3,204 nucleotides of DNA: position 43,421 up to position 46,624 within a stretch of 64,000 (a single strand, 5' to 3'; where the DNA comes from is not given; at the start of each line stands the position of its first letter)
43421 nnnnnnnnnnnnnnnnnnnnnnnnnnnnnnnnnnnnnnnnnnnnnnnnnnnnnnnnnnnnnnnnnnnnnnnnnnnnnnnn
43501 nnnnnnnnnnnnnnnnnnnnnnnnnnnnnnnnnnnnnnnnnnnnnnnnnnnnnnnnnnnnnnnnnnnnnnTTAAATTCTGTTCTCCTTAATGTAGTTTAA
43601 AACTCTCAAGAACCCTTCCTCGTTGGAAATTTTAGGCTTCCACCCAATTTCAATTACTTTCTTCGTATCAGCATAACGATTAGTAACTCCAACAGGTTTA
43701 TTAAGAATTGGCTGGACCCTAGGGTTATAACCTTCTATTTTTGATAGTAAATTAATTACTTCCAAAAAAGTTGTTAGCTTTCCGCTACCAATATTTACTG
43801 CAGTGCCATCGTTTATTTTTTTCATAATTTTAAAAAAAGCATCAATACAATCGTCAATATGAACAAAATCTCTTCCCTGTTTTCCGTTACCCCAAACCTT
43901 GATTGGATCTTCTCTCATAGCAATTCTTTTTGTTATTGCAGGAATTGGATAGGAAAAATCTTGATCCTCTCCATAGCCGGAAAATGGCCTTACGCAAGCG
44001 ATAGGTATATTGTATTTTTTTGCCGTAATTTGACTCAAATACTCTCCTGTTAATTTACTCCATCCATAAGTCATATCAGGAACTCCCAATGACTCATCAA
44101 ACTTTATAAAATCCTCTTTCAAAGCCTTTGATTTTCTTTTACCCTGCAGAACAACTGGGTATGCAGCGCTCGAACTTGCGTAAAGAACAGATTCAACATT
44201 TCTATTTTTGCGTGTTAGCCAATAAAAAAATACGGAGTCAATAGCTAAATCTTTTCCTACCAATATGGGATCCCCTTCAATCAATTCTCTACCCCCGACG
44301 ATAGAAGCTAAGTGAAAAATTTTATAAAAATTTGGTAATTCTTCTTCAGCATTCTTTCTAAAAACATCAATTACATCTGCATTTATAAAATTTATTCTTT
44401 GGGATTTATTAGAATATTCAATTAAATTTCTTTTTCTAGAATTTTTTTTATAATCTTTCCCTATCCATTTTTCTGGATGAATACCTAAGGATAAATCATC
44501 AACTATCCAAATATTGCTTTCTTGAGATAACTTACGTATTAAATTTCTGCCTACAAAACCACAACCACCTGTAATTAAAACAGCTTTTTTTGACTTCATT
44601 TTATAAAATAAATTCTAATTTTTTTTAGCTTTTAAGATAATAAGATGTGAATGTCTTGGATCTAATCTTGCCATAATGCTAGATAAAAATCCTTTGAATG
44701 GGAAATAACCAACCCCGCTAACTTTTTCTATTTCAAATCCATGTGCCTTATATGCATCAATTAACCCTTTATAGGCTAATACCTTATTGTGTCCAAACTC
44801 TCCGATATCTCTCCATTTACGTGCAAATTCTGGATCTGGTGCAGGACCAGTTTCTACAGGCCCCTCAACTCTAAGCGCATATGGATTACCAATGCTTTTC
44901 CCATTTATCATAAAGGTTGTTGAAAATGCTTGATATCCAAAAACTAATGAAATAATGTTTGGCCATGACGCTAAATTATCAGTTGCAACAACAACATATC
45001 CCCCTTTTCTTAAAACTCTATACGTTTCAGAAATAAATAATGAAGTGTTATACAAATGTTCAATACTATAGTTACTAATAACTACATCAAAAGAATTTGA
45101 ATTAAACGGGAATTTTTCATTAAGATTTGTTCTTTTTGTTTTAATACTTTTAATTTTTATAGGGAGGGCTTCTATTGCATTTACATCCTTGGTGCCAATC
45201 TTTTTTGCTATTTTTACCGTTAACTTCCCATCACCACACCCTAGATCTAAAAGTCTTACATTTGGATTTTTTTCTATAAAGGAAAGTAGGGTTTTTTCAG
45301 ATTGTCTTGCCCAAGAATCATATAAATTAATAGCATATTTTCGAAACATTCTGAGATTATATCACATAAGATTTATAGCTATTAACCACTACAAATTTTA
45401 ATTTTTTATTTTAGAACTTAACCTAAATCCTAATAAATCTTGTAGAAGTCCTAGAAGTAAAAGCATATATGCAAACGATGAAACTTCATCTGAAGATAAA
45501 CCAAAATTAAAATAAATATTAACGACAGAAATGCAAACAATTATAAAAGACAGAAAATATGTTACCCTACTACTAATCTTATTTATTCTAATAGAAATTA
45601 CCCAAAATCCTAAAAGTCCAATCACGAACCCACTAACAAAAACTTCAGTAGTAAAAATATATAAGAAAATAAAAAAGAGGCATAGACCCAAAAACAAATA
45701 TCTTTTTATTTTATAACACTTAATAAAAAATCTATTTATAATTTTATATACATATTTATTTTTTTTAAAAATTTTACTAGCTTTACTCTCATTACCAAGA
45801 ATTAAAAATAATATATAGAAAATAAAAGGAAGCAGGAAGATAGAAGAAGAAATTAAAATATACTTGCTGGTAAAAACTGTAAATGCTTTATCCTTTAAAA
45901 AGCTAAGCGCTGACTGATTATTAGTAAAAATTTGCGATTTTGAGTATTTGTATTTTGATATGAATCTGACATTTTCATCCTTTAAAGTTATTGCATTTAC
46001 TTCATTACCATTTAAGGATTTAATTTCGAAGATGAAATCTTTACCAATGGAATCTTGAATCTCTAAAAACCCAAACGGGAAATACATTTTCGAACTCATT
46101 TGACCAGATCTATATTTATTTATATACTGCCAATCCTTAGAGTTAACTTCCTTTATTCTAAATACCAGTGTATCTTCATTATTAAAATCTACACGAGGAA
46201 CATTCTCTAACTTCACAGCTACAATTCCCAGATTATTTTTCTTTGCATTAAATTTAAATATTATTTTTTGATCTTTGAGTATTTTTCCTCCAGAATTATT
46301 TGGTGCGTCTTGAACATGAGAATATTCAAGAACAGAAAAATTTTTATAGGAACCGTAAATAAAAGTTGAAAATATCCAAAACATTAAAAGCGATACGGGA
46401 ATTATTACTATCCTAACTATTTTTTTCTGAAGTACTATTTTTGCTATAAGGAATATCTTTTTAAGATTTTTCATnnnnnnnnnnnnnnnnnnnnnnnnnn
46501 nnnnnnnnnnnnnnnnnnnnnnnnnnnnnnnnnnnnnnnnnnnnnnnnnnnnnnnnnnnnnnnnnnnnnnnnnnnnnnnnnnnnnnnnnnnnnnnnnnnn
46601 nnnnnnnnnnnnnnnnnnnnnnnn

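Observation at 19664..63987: Co-directional glycan assembly supercluster of about 44 kb and 40 genes that combines Wzx/Wzy-type and polyprenyl-P-sugar/GT-C machinery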

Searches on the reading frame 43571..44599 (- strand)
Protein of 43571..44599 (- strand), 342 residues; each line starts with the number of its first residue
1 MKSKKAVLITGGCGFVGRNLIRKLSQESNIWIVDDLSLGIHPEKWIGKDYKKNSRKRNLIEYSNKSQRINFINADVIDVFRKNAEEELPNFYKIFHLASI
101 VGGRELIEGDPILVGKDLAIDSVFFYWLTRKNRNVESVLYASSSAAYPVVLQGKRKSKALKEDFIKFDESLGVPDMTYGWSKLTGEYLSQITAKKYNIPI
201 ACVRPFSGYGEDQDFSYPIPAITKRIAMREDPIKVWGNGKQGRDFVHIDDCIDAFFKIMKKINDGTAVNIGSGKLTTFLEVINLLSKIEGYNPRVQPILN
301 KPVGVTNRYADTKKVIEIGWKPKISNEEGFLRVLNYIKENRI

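Call 6: search_protein_families(library=pfam, proteins=[window:43571-44599:-], max_evalue=0.01)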
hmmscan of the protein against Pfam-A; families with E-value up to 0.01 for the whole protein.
window:43571-44599:- (342 aa): 4 families
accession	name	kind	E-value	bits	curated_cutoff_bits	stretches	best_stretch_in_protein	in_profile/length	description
PF01370.27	Epimerase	-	4.3e-30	105.3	20.9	1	7-271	1-240/240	NAD dependent epimerase/dehydratase family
PF16363.11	GDP_Man_Dehyd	-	1.2e-18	68.1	27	1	8-329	1-328/332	GDP-mannose 4,6 dehydratase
PF07993.18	NAD_binding_4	-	1.4e-07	31.4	20.1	1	131-205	125-204/258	Male sterility protein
PF01073.25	3Beta_HSD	-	9.9e-06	25.2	22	1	8-105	1-81/280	3-beta hydroxysteroid dehydrogenase/isomerase family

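Call 15: search_protein_families(library=ncbifam, proteins=[window:43571-44599:-], max_evalue=0.001)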
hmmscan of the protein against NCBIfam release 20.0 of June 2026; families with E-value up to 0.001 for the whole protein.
window:43571-44599:- (342 aa): 18 families
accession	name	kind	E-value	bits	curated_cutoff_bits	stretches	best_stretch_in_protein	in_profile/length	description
NF047922.1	GDPFucSynFcl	equivalog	5.6e-28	98.3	500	1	132-334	94-298/308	GDP-L-fucose synthase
TIGR01181.1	dTDP_gluc_dehyt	equivalog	1.1e-25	90.4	365.1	1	168-341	140-315/321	dTDP-glucose 4,6-dehydratase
TIGR02197.1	heptose_epim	equivalog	1.6e-22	80.1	274.6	1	7-315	1-290/316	ADP-glyceromanno-heptose 6-epimerase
TIGR01179.1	galE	equivalog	1.2e-16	60.5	262.3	1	6-326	1-313/332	UDP-glucose 4-epimerase GalE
TIGR04180.1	EDH_00030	hypoth_equivalog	3.4e-15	55.9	475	1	7-292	1-259/297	NAD-dependent 4,6-dehydratase LegB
NF007490.0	PRK10084.1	subfamily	9.3e-13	47.9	649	1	7-340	3-337/361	dTDP-glucose 4,6-dehydratase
NF007582.0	PRK10217.1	equivalog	3.3e-11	42.9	698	1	171-289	153-271/355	dTDP-glucose 4,6-dehydratase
NF011728.1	PRK15181.1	equivalog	2.3e-10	40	760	1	4-256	15-246/348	Vi polysaccharide biosynthesis UDP-N-acetylglucosaminuronic acid C-4 epimerase TviC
NF008360.0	PRK11150.1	equivalog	6.8e-10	38.6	452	1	7-284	2-249/310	ADP-glyceromanno-heptose 6-epimerase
TIGR03466.1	HpnA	hypoth_equivalog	8.6e-08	31.4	367.65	0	132-297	102-254/327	hopanoid-associated sugar epimerase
NF043036.1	ErythonDh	equivalog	1.8e-06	27.4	325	1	7-188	3-159/321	D-erythronate dehydrogenase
NF008872.0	PRK11908.1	equivalog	2.7e-06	26.7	294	0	228-271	206-252/349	bifunctional UDP-4-keto-pentose/UDP-xylose synthase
NF047837.1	UDPAcbARedWbcJ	equivalog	3.6e-06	26.1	500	0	7-33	3-29/372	UDP-2-acetamido-2,6-beta-L-arabino-hexul-4-ose reductase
NF041293.1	G6PDh_Azf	equivalog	6.6e-06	25.7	400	1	5-204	3-178/252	NAD-dependent glucose-6-phosphate dehydrogenase Azf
NF007956.0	PRK10675.1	subfamily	1.7e-05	24.1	394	0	171-292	142-283/338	UDP-glucose 4-epimerase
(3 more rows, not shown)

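Call 74: search_solved_structures(query=window:43571-44599:-, max_evalue=1e-10)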
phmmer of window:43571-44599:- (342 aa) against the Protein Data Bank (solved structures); distinct sequences matched with E-value up to 1e-10: 44.
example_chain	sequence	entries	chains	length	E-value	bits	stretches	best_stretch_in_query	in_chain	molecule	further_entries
6zl6_A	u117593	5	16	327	1.5e-23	86.9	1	7-339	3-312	Epimerase domain-containing protein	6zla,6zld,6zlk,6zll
6zlj_A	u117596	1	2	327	5.2e-23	85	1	7-339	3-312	Epimerase domain-containing protein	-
8du0_A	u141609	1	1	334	6.6e-22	81.4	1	134-337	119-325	GDP-L-fucose synthase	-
7ll6_A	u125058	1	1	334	6.6e-22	81.4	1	134-337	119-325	GDP-L-fucose synthase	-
4zrm_A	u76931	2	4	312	5.6e-21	78.4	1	173-338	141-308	UDP-glucose 4-epimerase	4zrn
9rl0_E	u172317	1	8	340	9.2e-18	67.8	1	7-339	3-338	CDP-tyvelose 2-epimerase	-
6bwl_A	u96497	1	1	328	1.1e-17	67.5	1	174-340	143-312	Pal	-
8vr2_A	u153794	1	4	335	2.4e-17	66.4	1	170-340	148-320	NAD-dependent epimerase/dehydratase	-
6dnt_A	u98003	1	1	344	5e-17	65.3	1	3-329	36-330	NAD-dependent epimerase/dehydratase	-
4lk3_A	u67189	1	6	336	1.4e-16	63.9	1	138-339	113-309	UDP-glucuronic acid decarboxylase 1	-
4gll_A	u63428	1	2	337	1.7e-16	63.6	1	2-339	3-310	UDP-glucuronic acid decarboxylase 1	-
2b69_A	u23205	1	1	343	1.9e-16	63.5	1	2-339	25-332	UDP-glucuronate decarboxylase 1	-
4m55_A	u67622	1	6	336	2.3e-16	63.2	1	2-339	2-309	UDP-glucuronic acid decarboxylase 1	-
2c5e_A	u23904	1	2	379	2.5e-16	63.1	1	93-339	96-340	GDP-MANNOSE-3', 5'-EPIMERASE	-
2c59_A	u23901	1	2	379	2.6e-16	63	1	93-339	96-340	GDP-MANNOSE-3', 5'-EPIMERASE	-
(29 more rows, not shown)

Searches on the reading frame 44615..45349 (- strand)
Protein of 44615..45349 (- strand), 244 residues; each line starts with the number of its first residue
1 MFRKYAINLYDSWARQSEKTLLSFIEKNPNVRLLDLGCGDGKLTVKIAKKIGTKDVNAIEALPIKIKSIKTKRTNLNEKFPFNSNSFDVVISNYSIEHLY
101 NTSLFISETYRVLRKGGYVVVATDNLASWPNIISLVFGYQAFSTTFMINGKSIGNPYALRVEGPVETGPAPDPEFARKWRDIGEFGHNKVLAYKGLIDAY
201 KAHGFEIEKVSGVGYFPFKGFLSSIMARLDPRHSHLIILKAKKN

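Call 7: search_protein_families(library=pfam, proteins=[window:44615-45349:-], max_evalue=0.01)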
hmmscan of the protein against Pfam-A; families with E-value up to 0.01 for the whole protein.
window:44615-45349:- (244 aa): 14 families
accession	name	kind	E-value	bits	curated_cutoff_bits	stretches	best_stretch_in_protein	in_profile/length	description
PF08241.18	Methyltransf_11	-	8e-15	55.7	21.2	1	34-121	1-95/95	Methyltransferase domain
PF13489.12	Methyltransf_23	-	8.1e-14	52.1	27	1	24-209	15-163/164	Methyltransferase domain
PF13847.12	Methyltransf_31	-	2.3e-13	50.5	27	1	28-125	2-113/145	Methyltransferase domain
PF13649.12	Methyltransf_25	-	1.3e-11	45.4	27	1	34-117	2-97/97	Methyltransferase domain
PF01209.24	Ubie_methyltran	-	5.5e-09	36.2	20.1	1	25-147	44-174/233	ubiE/COQ5 methyltransferase family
PF08242.18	Methyltransf_12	-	1.6e-08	35.6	30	1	34-118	1-97/98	Methyltransferase domain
PF05148.21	Methyltransf_8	-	2.6e-08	34.4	27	1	13-122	55-157/219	Hypothetical methyltransferase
PF05175.20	MTS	-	2.6e-07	30.9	23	1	19-138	21-155/170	Methyltransferase small domain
PF07021.18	MetW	-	4.5e-06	26.9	21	1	29-135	13-121/193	Methionine biosynthesis protein MetW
PF02390.23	Methyltransf_4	-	1.1e-05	25.4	24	0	31-74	3-46/173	Putative methyltransferase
PF03141.22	Methyltransf_29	-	0.00063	18.9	23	1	77-125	172-221/506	Putative S-adenosyl-L-methionine-dependent methyltransferase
PF05219.18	DREV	-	0.001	18.7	26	1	29-122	94-187/265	DREV methyltransferase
PF02353.26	CMAS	-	0.0029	17.4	27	1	21-123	54-166/273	Mycolic acid cyclopropane synthetase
PF06325.19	PrmA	-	0.0035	17.3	22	1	29-121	161-258/296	Ribosomal protein L11 methyltransferase (PrmA)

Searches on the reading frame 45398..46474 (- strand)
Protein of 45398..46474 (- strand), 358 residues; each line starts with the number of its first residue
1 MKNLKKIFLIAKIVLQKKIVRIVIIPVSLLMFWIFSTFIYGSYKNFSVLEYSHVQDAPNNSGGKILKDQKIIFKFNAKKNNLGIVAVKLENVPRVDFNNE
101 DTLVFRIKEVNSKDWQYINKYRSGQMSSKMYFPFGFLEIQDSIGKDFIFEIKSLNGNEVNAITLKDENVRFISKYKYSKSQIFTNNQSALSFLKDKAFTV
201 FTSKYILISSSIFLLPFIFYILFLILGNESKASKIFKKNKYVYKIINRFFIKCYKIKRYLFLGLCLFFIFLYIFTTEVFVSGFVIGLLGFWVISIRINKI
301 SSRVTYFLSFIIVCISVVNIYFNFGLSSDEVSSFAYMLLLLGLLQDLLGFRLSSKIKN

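Call 7: search_protein_families(library=pfam, proteins=[window:45398-46474:-], max_evalue=0.01)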
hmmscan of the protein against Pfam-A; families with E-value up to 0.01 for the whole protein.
window:45398-46474:- (358 aa): 0 families

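Call 16: search_protein_families(library=ncbifam, proteins=[window:45398-46474:-], max_evalue=0.1)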
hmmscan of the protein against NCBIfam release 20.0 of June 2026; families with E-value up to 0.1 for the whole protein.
window:45398-46474:- (358 aa): 0 families

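Call 36: search_protein_families(library=ncbifam, proteins=[window:45398-46474:-], max_evalue=0.01)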
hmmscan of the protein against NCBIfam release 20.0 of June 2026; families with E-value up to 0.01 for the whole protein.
window:45398-46474:- (358 aa): 0 families
